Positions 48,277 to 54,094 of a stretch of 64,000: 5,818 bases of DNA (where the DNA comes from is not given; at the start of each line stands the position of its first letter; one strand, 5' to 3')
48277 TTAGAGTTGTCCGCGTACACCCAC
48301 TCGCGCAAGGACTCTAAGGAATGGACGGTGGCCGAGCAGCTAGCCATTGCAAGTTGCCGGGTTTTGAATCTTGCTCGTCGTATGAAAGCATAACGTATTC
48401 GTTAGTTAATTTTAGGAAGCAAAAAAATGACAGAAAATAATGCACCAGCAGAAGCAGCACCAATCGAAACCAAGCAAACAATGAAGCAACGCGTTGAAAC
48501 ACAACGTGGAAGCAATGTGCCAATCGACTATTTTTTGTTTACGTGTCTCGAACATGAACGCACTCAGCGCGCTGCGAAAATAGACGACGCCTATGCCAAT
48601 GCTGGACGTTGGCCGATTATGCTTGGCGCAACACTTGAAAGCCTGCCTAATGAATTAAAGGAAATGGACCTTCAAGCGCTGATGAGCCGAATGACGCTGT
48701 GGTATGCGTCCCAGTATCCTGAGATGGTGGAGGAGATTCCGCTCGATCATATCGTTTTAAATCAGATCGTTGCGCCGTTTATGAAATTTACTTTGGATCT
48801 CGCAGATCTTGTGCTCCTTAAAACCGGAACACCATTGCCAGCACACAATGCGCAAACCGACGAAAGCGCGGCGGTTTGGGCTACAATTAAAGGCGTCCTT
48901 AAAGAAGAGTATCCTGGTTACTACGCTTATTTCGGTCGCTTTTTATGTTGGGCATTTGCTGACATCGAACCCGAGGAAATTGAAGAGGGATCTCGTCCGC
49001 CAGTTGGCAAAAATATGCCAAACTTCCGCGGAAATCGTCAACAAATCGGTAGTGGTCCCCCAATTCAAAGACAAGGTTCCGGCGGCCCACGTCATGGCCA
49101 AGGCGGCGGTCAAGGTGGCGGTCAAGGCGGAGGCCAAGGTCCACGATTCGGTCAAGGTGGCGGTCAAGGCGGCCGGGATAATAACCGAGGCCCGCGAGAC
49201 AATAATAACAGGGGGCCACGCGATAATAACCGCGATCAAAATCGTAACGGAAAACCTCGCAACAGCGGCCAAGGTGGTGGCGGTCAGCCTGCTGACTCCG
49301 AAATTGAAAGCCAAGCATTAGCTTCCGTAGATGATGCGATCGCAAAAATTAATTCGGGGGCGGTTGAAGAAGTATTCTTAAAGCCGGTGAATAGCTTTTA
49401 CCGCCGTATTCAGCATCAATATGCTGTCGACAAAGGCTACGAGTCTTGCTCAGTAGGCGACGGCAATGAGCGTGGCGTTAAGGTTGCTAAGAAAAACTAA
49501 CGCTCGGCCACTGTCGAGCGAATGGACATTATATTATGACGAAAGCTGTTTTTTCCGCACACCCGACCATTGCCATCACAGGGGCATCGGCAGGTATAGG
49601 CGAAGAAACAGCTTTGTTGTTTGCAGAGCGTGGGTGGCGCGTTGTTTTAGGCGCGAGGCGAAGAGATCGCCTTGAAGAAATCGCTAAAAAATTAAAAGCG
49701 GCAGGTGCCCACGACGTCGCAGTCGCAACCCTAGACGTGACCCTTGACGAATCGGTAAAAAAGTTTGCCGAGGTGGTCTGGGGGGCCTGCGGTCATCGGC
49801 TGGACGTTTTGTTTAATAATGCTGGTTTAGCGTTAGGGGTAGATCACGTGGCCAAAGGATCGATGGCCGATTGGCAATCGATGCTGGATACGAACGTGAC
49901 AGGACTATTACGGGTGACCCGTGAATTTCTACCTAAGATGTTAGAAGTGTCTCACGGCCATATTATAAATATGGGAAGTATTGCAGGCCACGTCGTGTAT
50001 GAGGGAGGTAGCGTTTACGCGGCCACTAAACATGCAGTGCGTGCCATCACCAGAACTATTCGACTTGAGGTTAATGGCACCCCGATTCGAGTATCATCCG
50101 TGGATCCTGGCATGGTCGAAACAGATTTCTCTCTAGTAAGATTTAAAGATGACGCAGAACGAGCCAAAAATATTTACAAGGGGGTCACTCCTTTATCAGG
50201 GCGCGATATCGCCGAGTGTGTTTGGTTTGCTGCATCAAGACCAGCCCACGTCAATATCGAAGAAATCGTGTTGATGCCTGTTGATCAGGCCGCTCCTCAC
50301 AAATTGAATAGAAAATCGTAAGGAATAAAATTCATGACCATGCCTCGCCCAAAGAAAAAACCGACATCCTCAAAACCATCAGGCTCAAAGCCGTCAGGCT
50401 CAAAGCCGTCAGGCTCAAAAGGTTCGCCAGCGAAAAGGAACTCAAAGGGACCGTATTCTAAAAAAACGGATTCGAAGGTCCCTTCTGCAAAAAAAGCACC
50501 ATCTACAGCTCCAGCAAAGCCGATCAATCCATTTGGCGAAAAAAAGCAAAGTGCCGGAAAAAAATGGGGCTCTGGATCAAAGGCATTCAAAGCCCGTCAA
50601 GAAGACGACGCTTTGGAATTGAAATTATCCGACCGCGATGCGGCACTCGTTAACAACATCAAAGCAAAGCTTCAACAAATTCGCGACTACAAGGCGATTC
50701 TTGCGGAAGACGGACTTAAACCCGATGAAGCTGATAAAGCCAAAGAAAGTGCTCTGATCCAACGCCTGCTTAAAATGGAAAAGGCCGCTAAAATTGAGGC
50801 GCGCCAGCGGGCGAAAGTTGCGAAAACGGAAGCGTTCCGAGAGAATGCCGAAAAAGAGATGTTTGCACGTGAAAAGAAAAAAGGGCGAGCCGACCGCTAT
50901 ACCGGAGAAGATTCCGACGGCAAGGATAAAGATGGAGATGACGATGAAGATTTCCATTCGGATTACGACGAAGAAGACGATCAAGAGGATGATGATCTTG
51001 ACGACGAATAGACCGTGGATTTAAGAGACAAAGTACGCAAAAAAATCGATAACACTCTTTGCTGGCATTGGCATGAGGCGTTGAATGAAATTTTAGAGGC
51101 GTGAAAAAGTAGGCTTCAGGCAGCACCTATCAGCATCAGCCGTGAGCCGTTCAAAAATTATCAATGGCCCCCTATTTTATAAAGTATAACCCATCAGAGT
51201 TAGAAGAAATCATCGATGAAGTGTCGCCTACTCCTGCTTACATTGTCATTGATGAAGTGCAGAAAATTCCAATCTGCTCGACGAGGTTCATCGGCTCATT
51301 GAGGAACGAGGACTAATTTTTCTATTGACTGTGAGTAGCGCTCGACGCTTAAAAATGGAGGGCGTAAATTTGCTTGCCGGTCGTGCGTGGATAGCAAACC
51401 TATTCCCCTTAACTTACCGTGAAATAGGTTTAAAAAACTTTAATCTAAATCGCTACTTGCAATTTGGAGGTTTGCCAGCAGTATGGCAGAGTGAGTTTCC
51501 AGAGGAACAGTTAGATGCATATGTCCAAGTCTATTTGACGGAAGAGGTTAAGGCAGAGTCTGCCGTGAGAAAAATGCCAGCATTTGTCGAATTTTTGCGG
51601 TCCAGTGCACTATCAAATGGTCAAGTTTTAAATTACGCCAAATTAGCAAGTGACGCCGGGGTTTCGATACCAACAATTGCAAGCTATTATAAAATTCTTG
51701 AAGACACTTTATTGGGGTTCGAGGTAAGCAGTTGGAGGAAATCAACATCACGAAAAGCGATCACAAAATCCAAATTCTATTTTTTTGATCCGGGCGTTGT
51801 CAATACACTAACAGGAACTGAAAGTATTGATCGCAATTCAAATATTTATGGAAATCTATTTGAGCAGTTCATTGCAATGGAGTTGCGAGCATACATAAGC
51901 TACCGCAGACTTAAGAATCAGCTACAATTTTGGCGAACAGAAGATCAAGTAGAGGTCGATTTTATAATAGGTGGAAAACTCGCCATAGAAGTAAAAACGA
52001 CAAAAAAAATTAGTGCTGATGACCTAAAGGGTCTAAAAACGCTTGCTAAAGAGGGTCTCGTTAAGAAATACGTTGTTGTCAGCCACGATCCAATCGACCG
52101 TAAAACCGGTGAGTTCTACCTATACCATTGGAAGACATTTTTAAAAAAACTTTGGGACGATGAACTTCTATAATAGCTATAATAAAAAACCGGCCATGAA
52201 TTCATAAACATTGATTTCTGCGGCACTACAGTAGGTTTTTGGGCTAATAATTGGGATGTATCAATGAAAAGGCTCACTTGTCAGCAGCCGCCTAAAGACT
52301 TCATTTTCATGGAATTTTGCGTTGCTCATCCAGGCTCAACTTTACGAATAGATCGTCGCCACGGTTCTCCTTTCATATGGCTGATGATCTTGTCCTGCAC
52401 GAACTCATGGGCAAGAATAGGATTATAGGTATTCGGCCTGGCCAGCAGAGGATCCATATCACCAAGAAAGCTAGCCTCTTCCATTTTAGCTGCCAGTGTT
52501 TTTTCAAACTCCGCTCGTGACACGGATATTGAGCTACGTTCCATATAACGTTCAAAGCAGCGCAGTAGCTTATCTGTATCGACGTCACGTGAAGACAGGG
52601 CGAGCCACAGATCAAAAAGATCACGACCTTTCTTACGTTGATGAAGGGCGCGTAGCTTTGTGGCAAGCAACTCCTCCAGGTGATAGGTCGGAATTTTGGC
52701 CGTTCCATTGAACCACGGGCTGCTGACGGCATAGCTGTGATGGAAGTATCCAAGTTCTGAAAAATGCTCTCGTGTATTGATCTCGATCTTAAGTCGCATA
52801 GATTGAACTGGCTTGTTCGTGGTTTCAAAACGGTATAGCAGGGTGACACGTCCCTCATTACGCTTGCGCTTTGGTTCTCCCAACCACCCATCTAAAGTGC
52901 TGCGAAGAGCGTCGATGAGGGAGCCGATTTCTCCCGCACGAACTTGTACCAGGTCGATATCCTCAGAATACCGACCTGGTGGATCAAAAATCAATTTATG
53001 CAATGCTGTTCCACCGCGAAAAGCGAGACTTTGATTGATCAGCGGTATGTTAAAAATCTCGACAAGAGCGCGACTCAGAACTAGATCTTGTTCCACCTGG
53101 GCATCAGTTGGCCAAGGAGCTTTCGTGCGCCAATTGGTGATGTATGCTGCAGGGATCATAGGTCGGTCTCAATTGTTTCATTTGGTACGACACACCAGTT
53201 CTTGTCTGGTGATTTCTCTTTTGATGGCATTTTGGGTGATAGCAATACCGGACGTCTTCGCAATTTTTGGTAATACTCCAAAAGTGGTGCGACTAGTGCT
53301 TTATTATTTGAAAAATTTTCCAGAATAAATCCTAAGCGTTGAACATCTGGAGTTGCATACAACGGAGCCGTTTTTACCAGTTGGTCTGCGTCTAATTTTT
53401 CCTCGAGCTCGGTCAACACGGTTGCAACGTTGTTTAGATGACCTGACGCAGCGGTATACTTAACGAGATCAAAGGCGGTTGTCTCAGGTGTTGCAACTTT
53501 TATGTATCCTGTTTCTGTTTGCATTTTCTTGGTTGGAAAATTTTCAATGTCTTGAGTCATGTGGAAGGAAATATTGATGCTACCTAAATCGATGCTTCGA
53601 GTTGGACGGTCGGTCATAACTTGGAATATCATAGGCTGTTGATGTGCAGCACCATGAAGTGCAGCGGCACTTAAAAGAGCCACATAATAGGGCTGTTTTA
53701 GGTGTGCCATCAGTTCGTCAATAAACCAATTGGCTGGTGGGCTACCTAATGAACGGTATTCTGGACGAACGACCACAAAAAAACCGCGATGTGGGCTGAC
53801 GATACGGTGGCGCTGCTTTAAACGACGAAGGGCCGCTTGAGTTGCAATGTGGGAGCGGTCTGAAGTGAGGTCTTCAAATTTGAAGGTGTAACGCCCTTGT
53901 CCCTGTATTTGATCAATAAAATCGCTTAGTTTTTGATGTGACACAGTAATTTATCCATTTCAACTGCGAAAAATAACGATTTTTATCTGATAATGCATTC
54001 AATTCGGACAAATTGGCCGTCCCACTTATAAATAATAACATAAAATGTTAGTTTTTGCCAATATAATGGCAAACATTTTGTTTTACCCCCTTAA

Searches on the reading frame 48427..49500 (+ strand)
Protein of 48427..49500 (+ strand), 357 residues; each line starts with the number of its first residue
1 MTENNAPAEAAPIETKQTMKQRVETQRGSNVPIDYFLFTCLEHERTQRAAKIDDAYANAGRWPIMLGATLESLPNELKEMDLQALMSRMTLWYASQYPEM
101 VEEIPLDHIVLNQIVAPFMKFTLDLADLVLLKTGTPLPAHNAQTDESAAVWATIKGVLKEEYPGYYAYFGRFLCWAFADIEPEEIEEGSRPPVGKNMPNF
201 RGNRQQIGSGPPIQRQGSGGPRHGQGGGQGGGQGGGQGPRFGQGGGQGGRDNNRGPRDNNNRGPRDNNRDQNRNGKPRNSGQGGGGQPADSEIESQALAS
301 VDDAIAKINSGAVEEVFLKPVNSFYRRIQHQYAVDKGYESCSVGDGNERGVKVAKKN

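Call 68: search_protein_families(library=pfam, proteins=[window:48427-49500:+], max_evalue=0.001)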
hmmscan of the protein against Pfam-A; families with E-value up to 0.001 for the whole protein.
window:48427-49500:+ (357 aa): 1 family
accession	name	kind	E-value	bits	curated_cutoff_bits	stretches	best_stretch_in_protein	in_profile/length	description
PF01424.28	R3H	-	1.2e-07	32.1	26.8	1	303-355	9-60/60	R3H domain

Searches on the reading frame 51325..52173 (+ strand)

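Call 55: search_protein_families(library=pfam, proteins=[window:51325-52173:+], max_evalue=0.00001)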
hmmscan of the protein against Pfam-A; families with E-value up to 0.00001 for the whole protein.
window:51325-52173:+ (282 aa): 1 family
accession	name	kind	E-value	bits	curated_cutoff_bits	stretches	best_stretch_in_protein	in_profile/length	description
PF13635.12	DUF4143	-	2e-34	119.1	28.1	1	74-225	3-159/160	Domain of unknown function (DUF4143)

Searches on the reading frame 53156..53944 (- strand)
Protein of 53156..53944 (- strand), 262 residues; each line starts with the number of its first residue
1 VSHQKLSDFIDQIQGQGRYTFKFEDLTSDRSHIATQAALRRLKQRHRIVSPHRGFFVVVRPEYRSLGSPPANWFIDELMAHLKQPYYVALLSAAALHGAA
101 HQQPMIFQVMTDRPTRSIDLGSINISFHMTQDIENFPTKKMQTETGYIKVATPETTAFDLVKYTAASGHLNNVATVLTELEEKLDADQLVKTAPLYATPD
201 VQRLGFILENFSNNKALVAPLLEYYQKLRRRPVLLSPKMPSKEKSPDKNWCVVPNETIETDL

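Call 4: search_protein_families(library=pfam, proteins=[window:53156-53944:-], max_evalue=0.1)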
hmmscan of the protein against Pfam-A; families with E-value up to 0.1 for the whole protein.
window:53156-53944:- (262 aa): 2 families
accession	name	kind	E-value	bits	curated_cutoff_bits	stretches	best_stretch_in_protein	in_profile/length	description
PF09407.15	AbiEi_1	-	1.2e-34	120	22.2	1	70-209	3-141/142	AbiEi antitoxin C-terminal domain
PF13338.12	AbiEi_4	-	0.093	13.3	25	0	10-58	3-48/49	Transcriptional regulator, AbiEi antitoxin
